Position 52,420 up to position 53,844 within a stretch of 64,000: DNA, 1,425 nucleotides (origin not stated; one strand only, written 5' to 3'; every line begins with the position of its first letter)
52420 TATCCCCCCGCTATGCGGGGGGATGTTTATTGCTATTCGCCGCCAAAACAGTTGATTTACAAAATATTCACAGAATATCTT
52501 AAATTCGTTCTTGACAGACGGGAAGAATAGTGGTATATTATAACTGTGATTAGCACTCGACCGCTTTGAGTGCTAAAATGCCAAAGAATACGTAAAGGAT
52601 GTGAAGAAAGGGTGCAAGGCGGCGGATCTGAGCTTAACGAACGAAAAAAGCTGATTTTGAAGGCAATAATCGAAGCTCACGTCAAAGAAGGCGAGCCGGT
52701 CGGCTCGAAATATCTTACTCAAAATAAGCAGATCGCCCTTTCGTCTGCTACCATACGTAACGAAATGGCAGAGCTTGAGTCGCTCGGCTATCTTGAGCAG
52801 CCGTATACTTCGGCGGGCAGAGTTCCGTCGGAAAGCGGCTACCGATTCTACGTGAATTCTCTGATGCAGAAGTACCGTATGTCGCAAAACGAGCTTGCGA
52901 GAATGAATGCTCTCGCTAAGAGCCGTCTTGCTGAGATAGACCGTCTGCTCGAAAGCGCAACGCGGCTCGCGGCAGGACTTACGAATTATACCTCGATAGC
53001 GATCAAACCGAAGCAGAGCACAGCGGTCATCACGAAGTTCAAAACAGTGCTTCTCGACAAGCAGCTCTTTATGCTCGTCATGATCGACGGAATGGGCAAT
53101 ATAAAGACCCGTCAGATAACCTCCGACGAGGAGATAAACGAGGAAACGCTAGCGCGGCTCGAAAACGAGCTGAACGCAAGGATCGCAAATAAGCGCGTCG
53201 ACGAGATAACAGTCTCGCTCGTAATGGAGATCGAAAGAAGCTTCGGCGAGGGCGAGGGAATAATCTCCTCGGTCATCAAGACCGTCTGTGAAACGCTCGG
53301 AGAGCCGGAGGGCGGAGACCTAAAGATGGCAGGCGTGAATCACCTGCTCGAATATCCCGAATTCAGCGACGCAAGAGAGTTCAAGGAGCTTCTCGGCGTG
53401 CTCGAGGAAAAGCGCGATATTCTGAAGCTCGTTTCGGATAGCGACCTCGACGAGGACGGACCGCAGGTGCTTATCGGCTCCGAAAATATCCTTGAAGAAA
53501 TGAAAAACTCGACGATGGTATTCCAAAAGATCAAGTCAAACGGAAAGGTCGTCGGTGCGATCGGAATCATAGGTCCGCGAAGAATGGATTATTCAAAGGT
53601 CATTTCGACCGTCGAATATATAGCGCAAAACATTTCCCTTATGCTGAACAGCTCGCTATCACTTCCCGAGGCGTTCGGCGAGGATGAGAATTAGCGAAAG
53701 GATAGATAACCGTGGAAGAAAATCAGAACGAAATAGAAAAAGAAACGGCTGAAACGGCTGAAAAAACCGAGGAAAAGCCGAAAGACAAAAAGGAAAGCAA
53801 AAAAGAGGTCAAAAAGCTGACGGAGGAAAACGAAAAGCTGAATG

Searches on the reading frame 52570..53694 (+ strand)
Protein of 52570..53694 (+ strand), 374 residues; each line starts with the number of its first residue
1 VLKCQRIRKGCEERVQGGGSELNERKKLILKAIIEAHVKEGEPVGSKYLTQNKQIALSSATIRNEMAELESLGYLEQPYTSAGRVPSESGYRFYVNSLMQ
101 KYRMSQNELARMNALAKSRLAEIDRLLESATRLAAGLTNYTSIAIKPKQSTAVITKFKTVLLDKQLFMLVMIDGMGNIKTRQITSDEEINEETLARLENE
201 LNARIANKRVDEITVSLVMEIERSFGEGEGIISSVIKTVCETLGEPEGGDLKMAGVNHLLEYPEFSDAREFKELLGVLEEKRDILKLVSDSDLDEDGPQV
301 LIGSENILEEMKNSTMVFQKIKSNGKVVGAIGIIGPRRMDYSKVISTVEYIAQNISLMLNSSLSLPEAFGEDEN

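Call 25: search_protein_families(library=pfam, proteins=[window:52570-53694:+], max_evalue=0.001)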
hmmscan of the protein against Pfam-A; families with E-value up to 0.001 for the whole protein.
window:52570-53694:+ (374 aa): 1 family
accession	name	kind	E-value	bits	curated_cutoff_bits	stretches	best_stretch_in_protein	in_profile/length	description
PF01628.27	HrcA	-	9.5e-54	183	22.2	1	124-345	1-215/215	HrcA protein C terminal domain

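Call 84: find_homologous_proteins(query=window:52570-53694:+, max_evalue=1e-40)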
Query window:52570-53694:+ (374 aa): 7675 proteins with E <= 1e-40 among 8000 candidates; the best 120 are listed.
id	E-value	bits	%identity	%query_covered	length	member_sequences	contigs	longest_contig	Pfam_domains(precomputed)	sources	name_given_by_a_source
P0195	9.2e-222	753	99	96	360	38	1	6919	PF01628.28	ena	-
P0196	1.1e-220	750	99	96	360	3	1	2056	PF01628.28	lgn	-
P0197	4.7e-208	708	94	96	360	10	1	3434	PF01628.28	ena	-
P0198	3.7e-204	695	93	96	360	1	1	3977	PF01628.28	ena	-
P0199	2.6e-196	670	87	96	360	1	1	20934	PF01628.28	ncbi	-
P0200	9.9e-194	661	87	95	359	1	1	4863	PF01628.28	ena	-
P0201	3.3e-193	659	87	95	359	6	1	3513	PF01628.28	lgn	-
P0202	3.2e-186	636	84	96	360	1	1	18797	PF01628.28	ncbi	-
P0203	7.7e-183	625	82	96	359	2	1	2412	PF01628.28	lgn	-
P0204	1.5e-178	611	82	95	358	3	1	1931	PF01628.28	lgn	-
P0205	1.6e-178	611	80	96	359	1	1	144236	PF01628.28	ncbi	-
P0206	3.3e-177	607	81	95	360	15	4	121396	PF01628.28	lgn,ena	-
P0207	1.1e-176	605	79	96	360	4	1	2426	PF01628.28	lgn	-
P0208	1.5e-175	601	79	96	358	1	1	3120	PF01628.28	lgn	-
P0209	3.1e-175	600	79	100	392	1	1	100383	PF01628.28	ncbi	-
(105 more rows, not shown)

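Call 85: find_encoding_contigs(protein=P0195, flank=5000, max_places=2)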
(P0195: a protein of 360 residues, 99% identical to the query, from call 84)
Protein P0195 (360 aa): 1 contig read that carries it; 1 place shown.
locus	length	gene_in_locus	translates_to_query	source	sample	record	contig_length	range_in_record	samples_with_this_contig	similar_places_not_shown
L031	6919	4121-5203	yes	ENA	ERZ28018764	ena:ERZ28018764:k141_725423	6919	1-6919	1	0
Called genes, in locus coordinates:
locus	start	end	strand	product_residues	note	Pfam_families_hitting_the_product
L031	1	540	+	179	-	?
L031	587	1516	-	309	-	PF02311:AraC_binding, PF07883:Cupin_2 (weak), PF12833:HTH_18, PF00165:HTH_AraC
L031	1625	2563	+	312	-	PF07944:Beta-AFase-like_GH127_cat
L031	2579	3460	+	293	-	PF20736:Glyco_hydro127M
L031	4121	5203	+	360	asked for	PF01628:HrcA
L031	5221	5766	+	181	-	PF01025:GrpE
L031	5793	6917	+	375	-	?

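Call 86: find_encoding_contigs(protein=P0199, flank=5000, max_places=2)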
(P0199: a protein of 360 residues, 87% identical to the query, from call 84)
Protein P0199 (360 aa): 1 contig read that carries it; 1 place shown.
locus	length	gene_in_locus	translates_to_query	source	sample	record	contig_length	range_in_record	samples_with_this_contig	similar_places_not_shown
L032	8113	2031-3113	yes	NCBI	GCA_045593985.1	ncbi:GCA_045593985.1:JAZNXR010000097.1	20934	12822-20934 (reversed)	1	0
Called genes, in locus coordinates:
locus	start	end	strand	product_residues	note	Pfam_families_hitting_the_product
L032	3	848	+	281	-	?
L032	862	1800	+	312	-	PF02779:Transket_pyr, PF02780:Transketolase_C, PF22613:Transketolase_C_1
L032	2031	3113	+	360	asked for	PF01628:HrcA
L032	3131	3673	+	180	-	PF01025:GrpE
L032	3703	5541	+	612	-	PF00012:HSP70, PF06723:MreB_Mbl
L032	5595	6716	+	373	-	PF00226:DnaJ, PF01556:DnaJ_C, PF00684:DnaJ_CXXCXGXG, PF27439:DnaJ_C_2 (weak)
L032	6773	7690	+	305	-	PF06325:PrmA, PF02475:TRM5-TYW2_MTfase, PF05175:MTS, PF13489:Methyltransf_23 (weak), PF13847:Methyltransf_31, PF13649:Methyltransf_25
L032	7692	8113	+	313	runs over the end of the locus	PF00126:HTH_1, PF03466:LysR_substrate (weak)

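Call 87: find_encoding_contigs(protein=P0202, flank=5000, max_places=2)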
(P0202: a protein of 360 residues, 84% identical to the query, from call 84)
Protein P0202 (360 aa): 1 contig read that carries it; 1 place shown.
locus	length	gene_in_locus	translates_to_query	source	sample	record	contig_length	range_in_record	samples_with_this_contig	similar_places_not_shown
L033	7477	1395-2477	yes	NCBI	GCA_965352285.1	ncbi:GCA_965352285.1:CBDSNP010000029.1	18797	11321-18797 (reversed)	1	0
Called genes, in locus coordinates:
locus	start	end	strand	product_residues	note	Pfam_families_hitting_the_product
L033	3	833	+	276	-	?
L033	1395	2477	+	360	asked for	PF01628:HrcA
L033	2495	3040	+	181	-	PF01025:GrpE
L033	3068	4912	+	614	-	PF00012:HSP70, PF06723:MreB_Mbl, PF00012:HSP70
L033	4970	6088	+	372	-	PF00226:DnaJ, PF01556:DnaJ_C, PF00684:DnaJ_CXXCXGXG, PF15777:Anti-TRAP (faint), PF27439:DnaJ_C_2 (weak)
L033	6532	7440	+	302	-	PF06325:PrmA, PF01135:PCMT (weak), PF05175:MTS, PF02475:TRM5-TYW2_MTfase, PF13489:Methyltransf_23, PF08241:Methyltransf_11 (weak), PF13649:Methyltransf_25, PF13847:Methyltransf_31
